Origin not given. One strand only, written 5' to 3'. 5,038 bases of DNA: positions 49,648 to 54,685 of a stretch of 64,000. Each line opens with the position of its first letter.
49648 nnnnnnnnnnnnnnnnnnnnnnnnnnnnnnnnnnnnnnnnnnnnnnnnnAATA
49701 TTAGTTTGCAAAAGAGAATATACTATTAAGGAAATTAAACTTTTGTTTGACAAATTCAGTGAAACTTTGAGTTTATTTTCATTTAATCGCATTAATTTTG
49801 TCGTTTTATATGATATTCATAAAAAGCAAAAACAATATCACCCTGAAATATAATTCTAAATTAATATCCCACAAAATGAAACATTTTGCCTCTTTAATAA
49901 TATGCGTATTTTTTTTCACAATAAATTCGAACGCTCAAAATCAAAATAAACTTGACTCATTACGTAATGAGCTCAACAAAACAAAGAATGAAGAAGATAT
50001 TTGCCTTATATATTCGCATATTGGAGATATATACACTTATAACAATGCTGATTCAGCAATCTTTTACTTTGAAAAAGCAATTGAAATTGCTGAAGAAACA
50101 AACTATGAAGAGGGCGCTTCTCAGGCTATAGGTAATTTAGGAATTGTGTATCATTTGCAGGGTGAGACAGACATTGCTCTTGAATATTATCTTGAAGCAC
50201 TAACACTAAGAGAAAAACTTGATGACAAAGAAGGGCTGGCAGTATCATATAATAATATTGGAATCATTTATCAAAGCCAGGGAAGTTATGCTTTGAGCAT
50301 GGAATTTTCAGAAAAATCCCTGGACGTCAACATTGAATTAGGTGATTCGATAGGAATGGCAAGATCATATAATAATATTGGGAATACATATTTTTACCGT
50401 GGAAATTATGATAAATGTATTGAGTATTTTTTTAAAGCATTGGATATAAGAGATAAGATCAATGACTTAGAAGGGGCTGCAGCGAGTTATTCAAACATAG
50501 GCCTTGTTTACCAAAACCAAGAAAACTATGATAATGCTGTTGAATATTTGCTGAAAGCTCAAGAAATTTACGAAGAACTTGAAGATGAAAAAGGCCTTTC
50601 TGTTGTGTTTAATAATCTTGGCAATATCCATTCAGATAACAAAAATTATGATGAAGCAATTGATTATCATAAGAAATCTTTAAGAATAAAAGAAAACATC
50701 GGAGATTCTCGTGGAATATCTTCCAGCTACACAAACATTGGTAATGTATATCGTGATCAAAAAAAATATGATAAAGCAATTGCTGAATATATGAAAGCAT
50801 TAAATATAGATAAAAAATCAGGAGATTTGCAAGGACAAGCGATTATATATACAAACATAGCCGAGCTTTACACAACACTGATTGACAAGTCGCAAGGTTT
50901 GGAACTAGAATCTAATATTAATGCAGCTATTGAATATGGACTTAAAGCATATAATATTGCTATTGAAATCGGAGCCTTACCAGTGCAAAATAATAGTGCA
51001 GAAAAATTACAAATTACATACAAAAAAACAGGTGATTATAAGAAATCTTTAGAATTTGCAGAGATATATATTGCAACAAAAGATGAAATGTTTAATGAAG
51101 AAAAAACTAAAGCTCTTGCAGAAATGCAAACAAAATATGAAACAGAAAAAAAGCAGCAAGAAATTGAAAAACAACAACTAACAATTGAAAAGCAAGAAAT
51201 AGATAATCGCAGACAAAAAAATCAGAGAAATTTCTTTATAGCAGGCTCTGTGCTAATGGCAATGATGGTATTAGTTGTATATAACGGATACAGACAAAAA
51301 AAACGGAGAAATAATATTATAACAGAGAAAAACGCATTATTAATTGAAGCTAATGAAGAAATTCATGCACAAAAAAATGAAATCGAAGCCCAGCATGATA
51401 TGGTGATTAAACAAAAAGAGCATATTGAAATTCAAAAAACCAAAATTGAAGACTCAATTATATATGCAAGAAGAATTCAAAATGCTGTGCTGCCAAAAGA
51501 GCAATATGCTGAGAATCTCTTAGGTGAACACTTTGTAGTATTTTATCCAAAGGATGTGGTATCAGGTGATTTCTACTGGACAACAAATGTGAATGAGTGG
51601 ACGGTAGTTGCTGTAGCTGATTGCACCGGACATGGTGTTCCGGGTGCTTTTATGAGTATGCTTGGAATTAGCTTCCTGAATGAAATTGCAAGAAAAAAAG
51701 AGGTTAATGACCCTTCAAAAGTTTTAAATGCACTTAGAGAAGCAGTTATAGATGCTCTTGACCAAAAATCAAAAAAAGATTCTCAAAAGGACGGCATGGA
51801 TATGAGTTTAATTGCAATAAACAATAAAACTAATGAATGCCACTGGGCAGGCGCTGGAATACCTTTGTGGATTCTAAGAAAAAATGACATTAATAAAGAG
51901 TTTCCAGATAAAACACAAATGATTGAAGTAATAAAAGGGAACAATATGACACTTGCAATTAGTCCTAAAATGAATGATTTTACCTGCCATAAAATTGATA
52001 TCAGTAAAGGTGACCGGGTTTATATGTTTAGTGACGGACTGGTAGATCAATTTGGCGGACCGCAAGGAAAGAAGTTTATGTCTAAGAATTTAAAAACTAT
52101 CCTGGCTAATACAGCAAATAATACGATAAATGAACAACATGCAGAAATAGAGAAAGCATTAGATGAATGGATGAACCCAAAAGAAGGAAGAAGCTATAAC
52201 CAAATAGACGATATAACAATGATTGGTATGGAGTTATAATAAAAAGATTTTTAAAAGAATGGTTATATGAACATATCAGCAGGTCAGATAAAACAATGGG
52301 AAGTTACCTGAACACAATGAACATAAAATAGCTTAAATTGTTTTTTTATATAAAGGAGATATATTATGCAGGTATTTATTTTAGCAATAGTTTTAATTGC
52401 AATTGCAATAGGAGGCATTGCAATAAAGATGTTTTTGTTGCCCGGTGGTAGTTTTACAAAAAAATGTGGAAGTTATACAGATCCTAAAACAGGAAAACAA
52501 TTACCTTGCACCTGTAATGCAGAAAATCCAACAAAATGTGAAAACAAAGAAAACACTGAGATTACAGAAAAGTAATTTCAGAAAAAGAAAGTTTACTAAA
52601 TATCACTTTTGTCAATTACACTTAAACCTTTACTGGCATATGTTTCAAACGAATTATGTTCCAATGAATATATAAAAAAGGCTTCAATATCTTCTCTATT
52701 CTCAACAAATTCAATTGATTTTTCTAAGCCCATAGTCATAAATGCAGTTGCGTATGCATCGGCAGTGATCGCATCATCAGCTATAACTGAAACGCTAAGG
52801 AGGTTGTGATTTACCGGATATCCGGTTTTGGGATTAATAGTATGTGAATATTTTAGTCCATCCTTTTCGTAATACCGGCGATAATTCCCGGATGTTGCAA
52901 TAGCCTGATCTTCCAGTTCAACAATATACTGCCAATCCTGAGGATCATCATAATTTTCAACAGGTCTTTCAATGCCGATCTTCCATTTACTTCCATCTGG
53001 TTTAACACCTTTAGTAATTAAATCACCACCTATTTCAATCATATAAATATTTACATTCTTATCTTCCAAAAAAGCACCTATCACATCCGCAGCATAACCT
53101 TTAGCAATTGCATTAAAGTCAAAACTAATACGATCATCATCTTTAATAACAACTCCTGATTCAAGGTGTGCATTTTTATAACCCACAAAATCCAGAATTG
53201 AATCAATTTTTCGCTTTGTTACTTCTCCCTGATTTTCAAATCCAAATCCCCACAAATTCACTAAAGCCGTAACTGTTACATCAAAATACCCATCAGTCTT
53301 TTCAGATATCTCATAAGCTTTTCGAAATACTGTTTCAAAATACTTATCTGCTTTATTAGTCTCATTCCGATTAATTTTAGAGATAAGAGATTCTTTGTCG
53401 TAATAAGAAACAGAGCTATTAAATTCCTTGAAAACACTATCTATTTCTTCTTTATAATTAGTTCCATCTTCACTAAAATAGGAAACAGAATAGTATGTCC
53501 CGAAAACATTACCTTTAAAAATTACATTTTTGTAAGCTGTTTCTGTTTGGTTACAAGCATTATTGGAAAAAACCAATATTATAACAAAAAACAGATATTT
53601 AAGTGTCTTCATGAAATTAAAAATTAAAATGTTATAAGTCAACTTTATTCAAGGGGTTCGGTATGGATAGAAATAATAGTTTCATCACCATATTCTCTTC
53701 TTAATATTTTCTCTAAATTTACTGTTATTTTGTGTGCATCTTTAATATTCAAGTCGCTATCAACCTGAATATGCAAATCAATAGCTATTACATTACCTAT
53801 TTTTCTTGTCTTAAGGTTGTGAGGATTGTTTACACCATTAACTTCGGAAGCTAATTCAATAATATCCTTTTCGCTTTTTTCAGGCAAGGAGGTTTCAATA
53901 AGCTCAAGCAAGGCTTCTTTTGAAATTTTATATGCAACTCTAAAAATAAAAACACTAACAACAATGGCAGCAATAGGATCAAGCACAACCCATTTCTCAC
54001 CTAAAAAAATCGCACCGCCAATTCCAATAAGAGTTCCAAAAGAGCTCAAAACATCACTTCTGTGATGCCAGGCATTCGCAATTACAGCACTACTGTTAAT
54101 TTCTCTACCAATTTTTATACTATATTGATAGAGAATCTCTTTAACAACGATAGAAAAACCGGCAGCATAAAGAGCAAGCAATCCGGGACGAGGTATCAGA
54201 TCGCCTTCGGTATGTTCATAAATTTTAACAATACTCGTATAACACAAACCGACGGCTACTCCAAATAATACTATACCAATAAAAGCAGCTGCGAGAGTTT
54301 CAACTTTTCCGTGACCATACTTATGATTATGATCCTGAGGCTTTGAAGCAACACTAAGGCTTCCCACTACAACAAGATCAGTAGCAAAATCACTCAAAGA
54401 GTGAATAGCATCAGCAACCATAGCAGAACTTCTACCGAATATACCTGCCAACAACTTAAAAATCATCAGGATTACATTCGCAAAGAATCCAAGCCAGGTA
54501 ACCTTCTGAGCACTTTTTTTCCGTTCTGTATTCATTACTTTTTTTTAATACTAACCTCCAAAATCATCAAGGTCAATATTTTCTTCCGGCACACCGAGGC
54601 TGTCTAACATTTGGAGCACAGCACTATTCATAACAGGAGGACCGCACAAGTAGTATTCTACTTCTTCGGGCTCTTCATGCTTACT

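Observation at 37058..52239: Six-gene envelope cluster: TPR-CHAT caspase-like lipoprotein flanked by two paralogous transmembrane PP2C sensors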

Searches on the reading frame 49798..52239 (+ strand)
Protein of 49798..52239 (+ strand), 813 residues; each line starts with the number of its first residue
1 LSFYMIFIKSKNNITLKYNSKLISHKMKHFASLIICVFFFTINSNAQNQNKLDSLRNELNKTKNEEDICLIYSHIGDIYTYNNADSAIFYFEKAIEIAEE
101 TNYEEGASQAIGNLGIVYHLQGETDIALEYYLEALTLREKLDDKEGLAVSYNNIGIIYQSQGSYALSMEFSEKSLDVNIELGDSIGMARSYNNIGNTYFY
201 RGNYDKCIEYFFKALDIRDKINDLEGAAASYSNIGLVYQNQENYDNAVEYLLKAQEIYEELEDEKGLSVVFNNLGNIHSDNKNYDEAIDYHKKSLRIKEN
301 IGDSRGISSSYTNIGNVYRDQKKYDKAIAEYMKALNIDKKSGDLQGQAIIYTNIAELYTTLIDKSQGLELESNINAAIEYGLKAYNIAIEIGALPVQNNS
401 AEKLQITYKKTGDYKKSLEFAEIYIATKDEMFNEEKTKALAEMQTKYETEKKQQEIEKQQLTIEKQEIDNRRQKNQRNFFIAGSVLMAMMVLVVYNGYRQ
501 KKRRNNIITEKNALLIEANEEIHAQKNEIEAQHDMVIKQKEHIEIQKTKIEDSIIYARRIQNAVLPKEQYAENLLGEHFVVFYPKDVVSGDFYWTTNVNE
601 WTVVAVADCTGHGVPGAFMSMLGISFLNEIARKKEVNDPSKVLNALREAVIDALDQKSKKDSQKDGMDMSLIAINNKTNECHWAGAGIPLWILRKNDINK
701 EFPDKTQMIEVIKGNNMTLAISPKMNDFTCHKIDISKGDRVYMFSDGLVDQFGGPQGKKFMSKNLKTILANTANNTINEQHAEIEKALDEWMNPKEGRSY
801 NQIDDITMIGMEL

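Call 3: search_protein_families(library=pfam, proteins=[window:49798-52239:+], max_evalue=0.01)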
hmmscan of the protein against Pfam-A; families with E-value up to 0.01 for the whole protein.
window:49798-52239:+ (813 aa): 17 families
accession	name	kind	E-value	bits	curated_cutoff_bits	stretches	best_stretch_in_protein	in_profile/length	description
PF13424.12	TPR_12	-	3.5e-55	184.6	30.1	5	227-299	2-76/77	Tetratricopeptide repeat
PF00515.34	TPR_1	-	1e-45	152.2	27.8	5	188-218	1-31/34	Tetratricopeptide repeat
PF13374.12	TPR_10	-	9.9e-38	127.5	27.5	5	228-261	2-35/42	Tetratricopeptide repeat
PF13181.12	TPR_8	-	3.5e-35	117.6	25.7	4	309-340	2-33/34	Tetratricopeptide repeat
PF07719.23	TPR_2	-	2.1e-32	108.9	27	4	311-340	4-33/34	Tetratricopeptide repeat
PF13176.12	TPR_7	-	1.7e-24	84.2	27.9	2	110-145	1-36/36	Tetratricopeptide repeat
PF07228.17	SpoIIE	-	1.3e-22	81.1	25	1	602-811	5-189/192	Stage II sporulation protein E (SpoIIE)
PF13431.12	TPR_17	-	9e-10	38.5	24.4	0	268-288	13-33/34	Tetratricopeptide repeat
PF24885.1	TPR_NPHP3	-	1e-09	38.6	100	1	248-347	119-222/239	Nephrocystin-3 TPR domain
PF13414.12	TPR_11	-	1.3e-09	38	26.8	1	315-341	1-27/42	TPR repeat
PF17874.7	TPR_MalT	-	1.9e-08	34.4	45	1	82-176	15-108/336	MalT-like TPR region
PF13428.12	TPR_14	-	1e-07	32.4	23.5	0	315-344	8-37/44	Tetratricopeptide repeat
PF13432.12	TPR_16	-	1.7e-07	32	32.7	0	194-258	3-61/65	Tetratricopeptide repeat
PF13174.12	TPR_6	-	4.8e-05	24.2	26.3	0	233-258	5-30/33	Tetratricopeptide repeat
PF10516.15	SHNi-TPR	-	0.001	19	21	0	270-301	3-34/38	SHNi-TPR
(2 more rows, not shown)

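Call 4: search_protein_families(library=ncbifam, proteins=[window:49798-52239:+], max_evalue=0.01)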
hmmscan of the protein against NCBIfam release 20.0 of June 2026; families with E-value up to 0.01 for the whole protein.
window:49798-52239:+ (813 aa): 15 families
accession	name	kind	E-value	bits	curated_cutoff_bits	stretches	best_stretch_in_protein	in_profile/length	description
NF053520.1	HK_Porph_FimS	equivalog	5.6e-48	163.6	600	2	85-254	101-270/618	sensor histidine kinase FimS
NF038263.1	prot_phos_SiaA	equivalog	6.4e-46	157.1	700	1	538-811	399-655/658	biofilm regulation protein phosphatase SiaA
NF041717.1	HaaA_phane_TPR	equivalog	7e-27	93.9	1125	1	90-340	614-864/882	cyclophane-containing RiPP biosynthesis TPR protein HaaT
NF053617.1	SARPRegAfsRStmc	equivalog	7.4e-15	54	1430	2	182-345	730-893/986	SARP-family global regulator AfsR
NF002725.1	PRK02603.1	equivalog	7.5e-14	52.1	143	3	122-214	49-139/173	photosystem I assembly protein Ycf3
NF053779.1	BT3442_fam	equivalog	4.3e-12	45.5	940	2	194-565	108-448/563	BT3442 family protein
NF040959.1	MamA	equivalog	8e-11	41.8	200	1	197-257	148-202/204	magnetosome protein MamA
NF033762.1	social_mot_Tgl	equivalog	9.1e-11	41.6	225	2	281-336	79-128/252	social motility TPR repeat lipoprotein Tgl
TIGR02521.1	type_IV_pilW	equivalog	2.5e-09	37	154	2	58-219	20-166/234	type IV pilus biogenesis/stability protein PilW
NF058541.1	SusR_regulator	equivalog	8.9e-09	35.1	480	1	46-254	19-229/515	SusR family glycan utilization regulator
NF052312.1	T9SS_PorW_SprE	equivalog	1.3e-08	34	250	2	240-343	263-364/716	type IX secretion system periplasmic lipoprotein PorW/SprE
NF047507.1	TPR_BatC_Lepto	exception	5.7e-07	29.2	175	0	149-219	60-127/214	TPR repeat-containing protein BatC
NF040586.1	FxSxx_TPR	equivalog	1.6e-06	26.9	300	1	106-176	512-584/830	FxSxx-COOH system tetratricopeptide repeat protein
NF047558.1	TPR_END_plus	domain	7.5e-05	22.6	32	0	231-260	2-31/56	TPR end-of-group domain-containing protein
NF033484.1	Stp1_PP2C_phos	equivalog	0.0021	17.6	230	1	591-717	13-141/232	Stp1/IreP family PP2C-type Ser/Thr phosphatase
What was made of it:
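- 49876..52239 (+): Neighbouring sensor, not part of the conserved unit. Signal peptide, periplasmic TPR domain (similar to the FimS sensor), TM helix, coiled coil, SiaA-like PP2C. The listed ORF starts at TTG 49798; ATG 49876 is the likelier start. Pfam and NCBIfam (calls 3, 4).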

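Call 44: search_protein_families(library=padloc, proteins=[window:49798-52239:+], max_evalue=0.001)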
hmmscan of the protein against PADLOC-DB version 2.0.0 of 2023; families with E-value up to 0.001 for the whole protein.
window:49798-52239:+ (813 aa): 2 families
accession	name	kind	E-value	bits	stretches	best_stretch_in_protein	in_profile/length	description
PDLC01169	TPR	-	1.1e-34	118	3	148-265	109-225/252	TPR repeats containing protein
PDLC01078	C3a156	-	0.00014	19.6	1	147-301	85-216/268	oxidoreductase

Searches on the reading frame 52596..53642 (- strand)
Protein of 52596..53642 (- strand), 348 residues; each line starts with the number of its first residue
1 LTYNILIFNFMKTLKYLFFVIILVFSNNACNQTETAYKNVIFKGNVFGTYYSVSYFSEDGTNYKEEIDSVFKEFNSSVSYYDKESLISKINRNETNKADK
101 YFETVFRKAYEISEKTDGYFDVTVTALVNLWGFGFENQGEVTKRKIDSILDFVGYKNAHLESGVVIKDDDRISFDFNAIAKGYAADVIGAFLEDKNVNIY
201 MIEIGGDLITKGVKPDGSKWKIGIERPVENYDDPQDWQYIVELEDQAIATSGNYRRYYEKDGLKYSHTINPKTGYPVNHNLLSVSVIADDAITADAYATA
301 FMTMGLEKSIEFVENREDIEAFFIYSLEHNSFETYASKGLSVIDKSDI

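Call 17: search_protein_families(library=pfam, proteins=[window:52596-53642:-], max_evalue=0.001)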
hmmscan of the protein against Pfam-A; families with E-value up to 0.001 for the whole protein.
window:52596-53642:- (348 aa): 1 family
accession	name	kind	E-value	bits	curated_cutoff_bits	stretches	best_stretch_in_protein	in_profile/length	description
PF02424.20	ApbE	-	9.4e-86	288.1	25.6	1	47-323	1-266/266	ApbE family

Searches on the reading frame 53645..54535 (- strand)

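Call 17: search_protein_families(library=pfam, proteins=[window:53645-54535:-], max_evalue=0.001)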
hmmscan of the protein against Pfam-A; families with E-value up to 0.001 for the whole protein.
window:53645-54535:- (296 aa): 2 families
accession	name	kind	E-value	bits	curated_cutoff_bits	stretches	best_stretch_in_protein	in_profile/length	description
PF01545.26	Cation_efflux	-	2.4e-48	165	26.6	1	14-213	2-198/198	Cation efflux family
PF16916.11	ZT_dimer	-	5e-22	78.1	26.7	1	217-294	1-77/78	Dimerisation domain of Zinc Transporter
